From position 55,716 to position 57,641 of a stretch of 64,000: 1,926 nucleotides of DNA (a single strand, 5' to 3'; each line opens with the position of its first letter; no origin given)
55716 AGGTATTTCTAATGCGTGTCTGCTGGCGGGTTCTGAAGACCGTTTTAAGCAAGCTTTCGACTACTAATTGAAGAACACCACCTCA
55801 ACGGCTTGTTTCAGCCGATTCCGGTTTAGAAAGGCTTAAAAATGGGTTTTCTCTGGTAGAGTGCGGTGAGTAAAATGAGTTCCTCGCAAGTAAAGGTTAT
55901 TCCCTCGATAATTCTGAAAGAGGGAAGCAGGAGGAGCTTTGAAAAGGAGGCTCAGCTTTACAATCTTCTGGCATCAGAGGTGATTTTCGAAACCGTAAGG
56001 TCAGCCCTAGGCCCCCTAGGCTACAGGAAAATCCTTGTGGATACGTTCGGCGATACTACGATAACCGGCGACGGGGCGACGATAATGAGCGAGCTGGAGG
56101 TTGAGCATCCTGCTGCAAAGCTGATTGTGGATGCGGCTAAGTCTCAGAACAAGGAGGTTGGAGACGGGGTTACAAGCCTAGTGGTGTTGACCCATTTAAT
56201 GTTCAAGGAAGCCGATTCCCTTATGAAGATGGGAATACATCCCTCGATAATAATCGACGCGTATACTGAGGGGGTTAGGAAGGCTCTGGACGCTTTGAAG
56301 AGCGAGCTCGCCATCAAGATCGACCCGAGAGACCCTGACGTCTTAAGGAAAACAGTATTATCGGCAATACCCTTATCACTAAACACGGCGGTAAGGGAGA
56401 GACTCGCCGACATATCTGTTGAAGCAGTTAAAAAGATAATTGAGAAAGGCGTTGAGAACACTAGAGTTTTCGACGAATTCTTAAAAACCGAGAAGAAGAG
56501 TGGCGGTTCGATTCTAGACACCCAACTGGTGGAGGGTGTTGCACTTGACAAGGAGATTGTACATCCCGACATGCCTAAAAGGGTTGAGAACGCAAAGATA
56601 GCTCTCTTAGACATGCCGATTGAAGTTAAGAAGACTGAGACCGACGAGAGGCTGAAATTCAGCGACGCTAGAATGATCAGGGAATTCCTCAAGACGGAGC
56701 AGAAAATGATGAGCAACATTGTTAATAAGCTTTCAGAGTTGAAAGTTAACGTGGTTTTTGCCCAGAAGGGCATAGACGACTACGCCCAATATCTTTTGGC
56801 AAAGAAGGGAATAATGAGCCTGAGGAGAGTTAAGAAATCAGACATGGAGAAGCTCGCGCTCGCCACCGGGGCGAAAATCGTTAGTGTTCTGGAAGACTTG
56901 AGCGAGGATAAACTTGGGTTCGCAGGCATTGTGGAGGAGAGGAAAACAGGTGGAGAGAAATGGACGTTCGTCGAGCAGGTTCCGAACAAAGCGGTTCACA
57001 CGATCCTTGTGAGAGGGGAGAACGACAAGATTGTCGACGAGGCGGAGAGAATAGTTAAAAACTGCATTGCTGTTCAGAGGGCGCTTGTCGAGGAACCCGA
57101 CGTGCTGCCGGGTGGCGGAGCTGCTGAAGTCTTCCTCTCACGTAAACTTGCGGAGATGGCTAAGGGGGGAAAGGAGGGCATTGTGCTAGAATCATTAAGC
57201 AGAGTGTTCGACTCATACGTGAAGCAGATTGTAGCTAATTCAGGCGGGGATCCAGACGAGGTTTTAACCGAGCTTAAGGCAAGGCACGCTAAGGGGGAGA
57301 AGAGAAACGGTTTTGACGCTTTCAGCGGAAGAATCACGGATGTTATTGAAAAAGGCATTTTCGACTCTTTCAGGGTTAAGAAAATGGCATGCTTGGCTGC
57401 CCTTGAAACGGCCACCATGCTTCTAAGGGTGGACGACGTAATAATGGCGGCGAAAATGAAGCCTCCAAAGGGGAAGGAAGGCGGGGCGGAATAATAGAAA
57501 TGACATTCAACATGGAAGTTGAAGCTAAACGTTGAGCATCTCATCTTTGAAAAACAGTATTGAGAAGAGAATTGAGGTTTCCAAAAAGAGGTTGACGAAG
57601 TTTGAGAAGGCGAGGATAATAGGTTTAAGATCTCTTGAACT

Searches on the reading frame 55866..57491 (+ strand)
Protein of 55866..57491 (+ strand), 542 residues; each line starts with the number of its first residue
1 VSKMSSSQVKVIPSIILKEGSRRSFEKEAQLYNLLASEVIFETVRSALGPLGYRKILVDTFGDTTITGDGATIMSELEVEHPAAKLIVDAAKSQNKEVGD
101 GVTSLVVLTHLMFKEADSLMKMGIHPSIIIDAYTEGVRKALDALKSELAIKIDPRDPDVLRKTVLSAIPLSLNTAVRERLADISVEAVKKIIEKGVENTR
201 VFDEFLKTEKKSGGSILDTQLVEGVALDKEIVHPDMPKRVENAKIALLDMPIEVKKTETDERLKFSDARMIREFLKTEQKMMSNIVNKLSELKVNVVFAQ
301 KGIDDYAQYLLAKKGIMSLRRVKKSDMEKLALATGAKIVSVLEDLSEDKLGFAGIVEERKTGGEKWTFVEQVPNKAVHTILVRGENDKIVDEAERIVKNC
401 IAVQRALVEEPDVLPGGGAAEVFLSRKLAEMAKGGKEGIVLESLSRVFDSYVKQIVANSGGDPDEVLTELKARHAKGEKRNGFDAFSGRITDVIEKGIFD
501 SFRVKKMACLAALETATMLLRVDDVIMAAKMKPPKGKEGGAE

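Call 46: search_protein_families(library=pfam, proteins=[window:55866-57491:+], max_evalue=0.0001)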
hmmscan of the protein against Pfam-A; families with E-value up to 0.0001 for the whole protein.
window:55866-57491:+ (542 aa): 1 family
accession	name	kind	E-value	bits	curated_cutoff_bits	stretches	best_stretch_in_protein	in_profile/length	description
PF00118.29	Cpn60_TCP1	-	1.4e-149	499.4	34.3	1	42-529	3-489/490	TCP-1/cpn60 chaperonin family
